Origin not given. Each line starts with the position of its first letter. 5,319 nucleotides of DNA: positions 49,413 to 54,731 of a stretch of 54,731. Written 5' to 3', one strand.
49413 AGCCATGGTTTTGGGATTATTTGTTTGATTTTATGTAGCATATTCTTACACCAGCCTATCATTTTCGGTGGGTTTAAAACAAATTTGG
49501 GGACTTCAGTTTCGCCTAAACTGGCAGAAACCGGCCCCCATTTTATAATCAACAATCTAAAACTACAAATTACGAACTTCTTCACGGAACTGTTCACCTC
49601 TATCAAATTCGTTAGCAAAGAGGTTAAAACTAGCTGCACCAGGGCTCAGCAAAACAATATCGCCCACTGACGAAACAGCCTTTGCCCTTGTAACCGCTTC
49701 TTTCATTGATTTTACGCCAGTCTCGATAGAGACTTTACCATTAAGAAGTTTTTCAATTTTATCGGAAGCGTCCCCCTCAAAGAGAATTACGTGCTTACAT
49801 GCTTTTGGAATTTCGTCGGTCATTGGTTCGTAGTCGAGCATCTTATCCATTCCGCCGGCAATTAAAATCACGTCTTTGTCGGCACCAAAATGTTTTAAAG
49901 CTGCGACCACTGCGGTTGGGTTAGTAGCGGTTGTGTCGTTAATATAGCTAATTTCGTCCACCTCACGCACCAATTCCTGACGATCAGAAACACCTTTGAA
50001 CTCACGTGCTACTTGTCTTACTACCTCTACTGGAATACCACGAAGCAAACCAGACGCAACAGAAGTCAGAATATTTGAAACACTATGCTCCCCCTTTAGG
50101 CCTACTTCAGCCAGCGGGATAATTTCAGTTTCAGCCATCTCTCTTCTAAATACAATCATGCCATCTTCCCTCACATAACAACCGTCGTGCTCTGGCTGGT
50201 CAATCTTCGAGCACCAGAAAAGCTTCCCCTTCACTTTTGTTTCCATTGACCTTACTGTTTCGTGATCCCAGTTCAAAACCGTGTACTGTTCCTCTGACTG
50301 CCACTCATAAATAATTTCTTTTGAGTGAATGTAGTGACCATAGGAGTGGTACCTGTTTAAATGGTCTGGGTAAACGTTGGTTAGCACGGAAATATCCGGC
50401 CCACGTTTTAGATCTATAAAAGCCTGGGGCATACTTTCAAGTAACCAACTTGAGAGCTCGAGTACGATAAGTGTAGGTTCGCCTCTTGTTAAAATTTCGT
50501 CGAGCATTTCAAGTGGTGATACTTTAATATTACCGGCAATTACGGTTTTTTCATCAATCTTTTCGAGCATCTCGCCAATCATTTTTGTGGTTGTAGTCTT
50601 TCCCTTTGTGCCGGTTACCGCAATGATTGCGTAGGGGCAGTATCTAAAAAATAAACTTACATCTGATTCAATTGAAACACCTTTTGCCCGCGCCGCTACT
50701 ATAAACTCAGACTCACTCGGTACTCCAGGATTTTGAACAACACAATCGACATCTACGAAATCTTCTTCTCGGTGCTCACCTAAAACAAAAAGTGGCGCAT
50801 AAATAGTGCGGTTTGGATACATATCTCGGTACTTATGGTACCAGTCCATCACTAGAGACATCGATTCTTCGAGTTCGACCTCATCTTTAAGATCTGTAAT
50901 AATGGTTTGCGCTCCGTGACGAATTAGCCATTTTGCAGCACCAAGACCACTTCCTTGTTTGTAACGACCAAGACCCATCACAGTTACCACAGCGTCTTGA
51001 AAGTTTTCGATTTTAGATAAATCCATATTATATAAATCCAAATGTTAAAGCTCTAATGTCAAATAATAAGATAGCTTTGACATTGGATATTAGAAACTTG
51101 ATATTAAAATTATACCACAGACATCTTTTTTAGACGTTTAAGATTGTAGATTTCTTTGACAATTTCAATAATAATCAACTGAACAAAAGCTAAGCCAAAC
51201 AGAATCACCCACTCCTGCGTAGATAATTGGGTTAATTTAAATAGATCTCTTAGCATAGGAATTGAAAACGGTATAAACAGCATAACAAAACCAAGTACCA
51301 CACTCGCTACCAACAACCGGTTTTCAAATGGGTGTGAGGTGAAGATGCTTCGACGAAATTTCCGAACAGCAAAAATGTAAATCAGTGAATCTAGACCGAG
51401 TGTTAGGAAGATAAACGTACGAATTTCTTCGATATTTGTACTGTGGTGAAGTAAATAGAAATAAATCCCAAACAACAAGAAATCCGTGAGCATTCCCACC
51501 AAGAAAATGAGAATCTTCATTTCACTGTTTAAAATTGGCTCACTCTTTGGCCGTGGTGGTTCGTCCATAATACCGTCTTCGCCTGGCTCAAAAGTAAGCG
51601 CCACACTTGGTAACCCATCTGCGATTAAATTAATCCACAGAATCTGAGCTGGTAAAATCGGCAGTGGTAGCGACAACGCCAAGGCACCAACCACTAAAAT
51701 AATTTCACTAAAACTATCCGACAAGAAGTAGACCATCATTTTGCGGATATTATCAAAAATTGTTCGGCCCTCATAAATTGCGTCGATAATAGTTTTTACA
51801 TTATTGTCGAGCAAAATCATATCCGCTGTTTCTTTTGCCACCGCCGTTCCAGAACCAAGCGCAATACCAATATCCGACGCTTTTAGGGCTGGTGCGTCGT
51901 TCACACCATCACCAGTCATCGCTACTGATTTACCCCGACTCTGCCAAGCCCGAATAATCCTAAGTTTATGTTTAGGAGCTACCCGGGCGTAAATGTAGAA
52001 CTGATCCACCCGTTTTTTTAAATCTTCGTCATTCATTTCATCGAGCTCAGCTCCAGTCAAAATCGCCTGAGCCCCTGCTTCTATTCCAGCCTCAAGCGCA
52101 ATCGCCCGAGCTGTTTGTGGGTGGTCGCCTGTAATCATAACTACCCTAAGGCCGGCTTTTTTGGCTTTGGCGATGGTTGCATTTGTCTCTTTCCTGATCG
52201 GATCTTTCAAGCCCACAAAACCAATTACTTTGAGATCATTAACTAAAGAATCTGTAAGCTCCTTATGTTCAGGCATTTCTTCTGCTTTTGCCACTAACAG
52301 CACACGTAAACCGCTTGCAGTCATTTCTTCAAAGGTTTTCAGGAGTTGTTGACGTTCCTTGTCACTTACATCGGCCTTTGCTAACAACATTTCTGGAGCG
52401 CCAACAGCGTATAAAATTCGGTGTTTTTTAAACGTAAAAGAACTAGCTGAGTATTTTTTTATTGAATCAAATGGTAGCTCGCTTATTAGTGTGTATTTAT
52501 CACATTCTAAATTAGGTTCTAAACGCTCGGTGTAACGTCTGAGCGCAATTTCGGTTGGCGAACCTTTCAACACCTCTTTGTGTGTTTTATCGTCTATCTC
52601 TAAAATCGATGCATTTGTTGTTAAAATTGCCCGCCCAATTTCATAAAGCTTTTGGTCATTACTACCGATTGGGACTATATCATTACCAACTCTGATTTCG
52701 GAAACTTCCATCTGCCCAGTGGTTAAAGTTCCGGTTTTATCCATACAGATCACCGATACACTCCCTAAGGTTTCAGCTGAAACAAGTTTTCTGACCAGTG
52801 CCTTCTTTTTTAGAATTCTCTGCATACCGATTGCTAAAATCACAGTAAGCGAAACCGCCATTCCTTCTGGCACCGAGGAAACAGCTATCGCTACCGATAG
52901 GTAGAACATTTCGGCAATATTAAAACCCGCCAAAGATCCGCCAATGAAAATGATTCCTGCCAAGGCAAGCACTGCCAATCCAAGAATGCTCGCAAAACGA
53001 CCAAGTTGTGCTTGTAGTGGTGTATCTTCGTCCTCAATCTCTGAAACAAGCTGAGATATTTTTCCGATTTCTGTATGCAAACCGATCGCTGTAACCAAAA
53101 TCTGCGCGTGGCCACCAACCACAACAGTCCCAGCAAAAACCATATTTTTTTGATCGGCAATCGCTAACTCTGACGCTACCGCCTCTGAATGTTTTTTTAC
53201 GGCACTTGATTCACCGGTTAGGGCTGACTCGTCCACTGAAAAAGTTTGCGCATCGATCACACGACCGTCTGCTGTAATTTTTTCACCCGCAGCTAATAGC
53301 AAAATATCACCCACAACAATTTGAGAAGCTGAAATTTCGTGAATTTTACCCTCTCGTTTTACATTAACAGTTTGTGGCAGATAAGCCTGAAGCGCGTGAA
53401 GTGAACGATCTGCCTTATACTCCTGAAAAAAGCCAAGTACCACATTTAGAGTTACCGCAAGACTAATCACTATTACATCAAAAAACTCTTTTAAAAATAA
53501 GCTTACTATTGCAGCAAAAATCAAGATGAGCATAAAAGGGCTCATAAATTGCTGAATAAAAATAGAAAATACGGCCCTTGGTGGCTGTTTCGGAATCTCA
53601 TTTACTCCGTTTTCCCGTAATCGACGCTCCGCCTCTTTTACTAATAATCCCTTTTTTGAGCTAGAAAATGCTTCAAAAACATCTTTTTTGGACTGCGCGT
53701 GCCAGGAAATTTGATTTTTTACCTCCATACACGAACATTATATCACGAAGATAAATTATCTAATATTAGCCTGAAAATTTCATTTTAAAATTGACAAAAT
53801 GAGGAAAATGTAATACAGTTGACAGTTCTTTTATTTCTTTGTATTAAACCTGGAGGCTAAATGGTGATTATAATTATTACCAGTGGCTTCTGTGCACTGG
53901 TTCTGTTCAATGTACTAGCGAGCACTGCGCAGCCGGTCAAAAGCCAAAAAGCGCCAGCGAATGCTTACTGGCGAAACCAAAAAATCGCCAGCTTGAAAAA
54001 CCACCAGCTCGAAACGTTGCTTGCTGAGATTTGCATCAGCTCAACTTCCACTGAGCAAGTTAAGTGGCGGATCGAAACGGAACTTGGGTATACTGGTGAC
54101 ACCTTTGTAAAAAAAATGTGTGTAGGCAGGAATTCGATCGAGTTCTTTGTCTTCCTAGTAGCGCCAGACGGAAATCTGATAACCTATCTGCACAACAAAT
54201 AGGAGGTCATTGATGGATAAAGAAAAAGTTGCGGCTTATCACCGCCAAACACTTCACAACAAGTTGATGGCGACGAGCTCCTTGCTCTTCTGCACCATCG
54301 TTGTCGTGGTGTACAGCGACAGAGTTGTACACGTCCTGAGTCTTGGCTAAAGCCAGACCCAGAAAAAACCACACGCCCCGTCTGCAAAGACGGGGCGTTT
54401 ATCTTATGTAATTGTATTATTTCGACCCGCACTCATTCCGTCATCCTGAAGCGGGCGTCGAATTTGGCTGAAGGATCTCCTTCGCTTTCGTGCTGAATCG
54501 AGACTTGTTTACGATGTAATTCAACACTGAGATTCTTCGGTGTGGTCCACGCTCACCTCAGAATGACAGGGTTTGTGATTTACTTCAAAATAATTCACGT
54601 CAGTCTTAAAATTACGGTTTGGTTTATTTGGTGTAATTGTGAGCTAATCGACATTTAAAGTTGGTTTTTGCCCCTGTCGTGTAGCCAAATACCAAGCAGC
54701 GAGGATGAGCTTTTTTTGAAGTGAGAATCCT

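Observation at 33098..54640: Recurring module: plus-strand orphan cassette (promoter, small ORFs or RNA, terminator) followed by the composite repeat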

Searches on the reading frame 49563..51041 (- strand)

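Call 23: search_protein_families(library=pfam, proteins=[window:49563-51041:-])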
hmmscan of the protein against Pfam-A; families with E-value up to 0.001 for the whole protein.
window:49563-51041:- (492 aa): 3 families
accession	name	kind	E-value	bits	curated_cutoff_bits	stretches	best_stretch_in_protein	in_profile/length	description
PF08245.18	Mur_ligase_M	-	2.1e-23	83.8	24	1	142-330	1-199/200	Mur ligase middle domain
PF02875.26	Mur_ligase_C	-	4.6e-12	47.3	28.4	1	354-467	2-125/127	Mur ligase, glutamate ligase domain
PF21799.2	MurD-like_N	-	8e-06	26.5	27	1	19-124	3-86/88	Mur ligase MurD-like, N-terminal domain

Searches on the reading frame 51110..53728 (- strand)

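Call 23: search_protein_families(library=pfam, proteins=[window:51110-53728:-])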
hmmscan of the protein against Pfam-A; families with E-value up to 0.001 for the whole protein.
window:51110-53728:- (872 aa): 7 families
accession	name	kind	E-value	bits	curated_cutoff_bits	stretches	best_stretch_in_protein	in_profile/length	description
PF00122.25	E1-E2_ATPase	-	5.1e-49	166.7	28.1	1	117-308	3-181/181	E1-E2 ATPase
PF00689.26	Cation_ATPase_C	-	1.7e-44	152.1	27.3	1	688-859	1-174/175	Cation transporting ATPase, C-terminus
PF00702.32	Hydrolase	-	1.7e-19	71.4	26.4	1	325-618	2-190/191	haloacid dehalogenase-like hydrolase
PF00690.31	Cation_ATPase_N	-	3.4e-19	68.7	20.4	1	9-76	1-69/69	Cation transporter/ATPase, N-terminus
PF08282.18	Hydrolase_3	-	9.2e-10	39.1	20.9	1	592-651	196-255/255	haloacid dehalogenase-like hydrolase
PF13246.12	Cation_ATPase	-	1.7e-09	38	21.7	1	372-451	4-87/91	Cation transport ATPase (P-type)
PF12710.13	HAD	-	4.8e-05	24.3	27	1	512-616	87-189/189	haloacid dehalogenase-like hydrolase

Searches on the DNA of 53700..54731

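Call 94: search_rna_families(source=window, start=53700, end=54731, threshold=evalue, max_evalue=1)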
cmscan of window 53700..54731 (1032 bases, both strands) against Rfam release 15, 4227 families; matches with E-value up to 1: 1.
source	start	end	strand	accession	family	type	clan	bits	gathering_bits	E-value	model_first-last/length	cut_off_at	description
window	54372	54399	+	RF01519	CC0196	Gene; sRNA;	-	21.8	35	0.025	31-58/58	no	Caulobacter sRNA CC0196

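Call 116: search_with_rna_model(model_id=R1, source=window, start=53700, end=54731, filters=off, max_evalue=10)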
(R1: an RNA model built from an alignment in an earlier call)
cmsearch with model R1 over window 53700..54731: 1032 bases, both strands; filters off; matches with E-value up to 10: 33.
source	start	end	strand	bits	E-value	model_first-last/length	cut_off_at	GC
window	53965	53999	+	3.4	0.24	1-201/201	no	0.4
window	54184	54256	-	3.2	0.28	1-201/201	no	0.41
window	54202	54264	+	2.6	0.39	1-201/201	no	0.43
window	54587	54638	+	2.1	0.51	1-201/201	no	0.27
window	53899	53928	-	1.5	0.71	1-201/201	no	0.5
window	54579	54630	-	1.4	0.78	1-201/201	no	0.27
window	54033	54063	-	1.1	0.93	1-201/201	no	0.45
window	54090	54116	+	1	0.95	1-201/201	no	0.3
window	54429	54570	-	0.9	0.99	1-201/201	no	0.5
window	53780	53810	+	0.9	1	1-201/201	no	0.23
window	53739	53763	-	0.6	1.2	1-201/201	no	0.2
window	54118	54149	-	0.1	1.6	1-201/201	no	0.47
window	54041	54071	+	-0.5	2.2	1-201/201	no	0.48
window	53764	53788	-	-0.5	2.2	1-201/201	no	0.2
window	54286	54304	-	-0.9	2.7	1-201/201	no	0.47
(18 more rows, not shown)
